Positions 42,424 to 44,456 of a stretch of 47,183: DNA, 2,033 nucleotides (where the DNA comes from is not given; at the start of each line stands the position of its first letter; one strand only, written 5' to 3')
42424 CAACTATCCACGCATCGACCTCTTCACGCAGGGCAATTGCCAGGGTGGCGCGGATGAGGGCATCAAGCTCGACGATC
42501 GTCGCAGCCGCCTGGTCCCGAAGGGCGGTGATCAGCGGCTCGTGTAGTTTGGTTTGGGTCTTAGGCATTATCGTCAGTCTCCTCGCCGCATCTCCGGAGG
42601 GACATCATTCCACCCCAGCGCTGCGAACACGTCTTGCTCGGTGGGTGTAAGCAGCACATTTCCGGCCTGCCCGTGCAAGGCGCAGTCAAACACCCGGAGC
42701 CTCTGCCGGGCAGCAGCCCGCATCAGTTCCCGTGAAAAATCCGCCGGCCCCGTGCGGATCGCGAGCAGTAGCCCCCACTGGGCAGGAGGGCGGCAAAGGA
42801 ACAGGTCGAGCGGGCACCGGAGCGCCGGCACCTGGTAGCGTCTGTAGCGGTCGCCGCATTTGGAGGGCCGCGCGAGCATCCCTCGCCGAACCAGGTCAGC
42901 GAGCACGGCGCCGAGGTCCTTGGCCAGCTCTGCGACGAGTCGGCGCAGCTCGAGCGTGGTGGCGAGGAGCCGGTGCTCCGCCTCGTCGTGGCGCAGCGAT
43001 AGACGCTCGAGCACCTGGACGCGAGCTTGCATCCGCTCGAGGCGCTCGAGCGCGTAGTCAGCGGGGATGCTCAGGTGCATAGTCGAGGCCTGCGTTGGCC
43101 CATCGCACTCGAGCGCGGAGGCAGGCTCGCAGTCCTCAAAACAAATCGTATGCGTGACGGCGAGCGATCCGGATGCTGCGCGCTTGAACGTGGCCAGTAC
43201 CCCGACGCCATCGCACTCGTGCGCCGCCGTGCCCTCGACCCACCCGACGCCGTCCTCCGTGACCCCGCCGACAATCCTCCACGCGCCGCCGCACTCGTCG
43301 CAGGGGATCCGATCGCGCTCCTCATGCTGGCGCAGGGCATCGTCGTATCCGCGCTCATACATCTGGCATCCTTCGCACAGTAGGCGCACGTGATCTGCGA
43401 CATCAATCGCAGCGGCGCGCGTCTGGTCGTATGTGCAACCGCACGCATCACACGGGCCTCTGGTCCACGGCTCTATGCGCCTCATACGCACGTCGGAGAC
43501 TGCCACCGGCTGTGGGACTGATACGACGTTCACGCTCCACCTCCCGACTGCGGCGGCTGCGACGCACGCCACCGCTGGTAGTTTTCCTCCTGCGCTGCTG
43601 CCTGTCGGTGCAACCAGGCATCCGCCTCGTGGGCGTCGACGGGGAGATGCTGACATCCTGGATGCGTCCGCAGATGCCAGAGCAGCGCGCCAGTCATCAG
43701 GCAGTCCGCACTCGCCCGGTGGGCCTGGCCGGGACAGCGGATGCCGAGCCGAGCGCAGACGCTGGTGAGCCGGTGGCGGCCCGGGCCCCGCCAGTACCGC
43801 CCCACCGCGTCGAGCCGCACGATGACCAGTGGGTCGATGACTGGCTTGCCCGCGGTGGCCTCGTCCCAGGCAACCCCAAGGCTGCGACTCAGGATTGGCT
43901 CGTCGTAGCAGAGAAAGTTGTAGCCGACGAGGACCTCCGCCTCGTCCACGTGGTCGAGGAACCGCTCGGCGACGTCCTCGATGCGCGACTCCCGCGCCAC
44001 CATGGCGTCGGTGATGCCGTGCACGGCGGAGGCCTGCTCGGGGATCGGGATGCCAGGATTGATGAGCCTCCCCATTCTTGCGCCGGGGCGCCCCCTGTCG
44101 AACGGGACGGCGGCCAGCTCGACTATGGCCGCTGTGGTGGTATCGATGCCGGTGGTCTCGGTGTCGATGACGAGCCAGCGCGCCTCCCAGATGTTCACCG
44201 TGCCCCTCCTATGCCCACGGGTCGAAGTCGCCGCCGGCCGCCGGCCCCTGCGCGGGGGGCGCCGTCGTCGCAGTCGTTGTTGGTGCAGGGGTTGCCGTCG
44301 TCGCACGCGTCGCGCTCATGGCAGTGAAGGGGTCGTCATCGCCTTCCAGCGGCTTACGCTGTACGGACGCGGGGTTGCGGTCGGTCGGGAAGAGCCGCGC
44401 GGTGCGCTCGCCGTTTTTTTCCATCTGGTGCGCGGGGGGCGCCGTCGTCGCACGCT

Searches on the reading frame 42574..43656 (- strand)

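Call 37: search_protein_families(library=pfam, proteins=[window:42574-43656:-], max_evalue=0.001)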
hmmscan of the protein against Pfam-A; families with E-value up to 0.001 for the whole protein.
window:42574-43656:- (360 aa): 1 family
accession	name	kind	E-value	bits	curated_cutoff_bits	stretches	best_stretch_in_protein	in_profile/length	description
PF14791.11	DNA_pol_B_thumb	-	7.5e-08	32.6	25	1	300-357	4-62/63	DNA polymerase beta thumb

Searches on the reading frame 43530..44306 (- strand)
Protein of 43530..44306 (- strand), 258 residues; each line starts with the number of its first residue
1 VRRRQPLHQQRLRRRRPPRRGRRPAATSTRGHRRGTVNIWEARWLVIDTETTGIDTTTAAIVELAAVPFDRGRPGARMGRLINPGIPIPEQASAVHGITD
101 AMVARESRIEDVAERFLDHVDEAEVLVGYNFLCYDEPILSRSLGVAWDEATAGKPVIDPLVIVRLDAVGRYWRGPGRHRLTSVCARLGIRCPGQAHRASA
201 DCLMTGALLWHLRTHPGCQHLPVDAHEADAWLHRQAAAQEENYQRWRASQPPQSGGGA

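Call 38: search_protein_families(library=pfam, proteins=[window:43530-44306:-], max_evalue=0.001)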
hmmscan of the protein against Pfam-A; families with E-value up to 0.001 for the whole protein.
window:43530-44306:- (258 aa): 2 families
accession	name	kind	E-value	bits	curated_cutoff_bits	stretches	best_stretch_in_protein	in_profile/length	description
PF00929.31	RNase_T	-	5.6e-22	79.5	24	1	45-208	1-163/164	Exonuclease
PF13482.12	RNase_H_2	-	0.00037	20.9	22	0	104-164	38-97/165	RNase_H superfamily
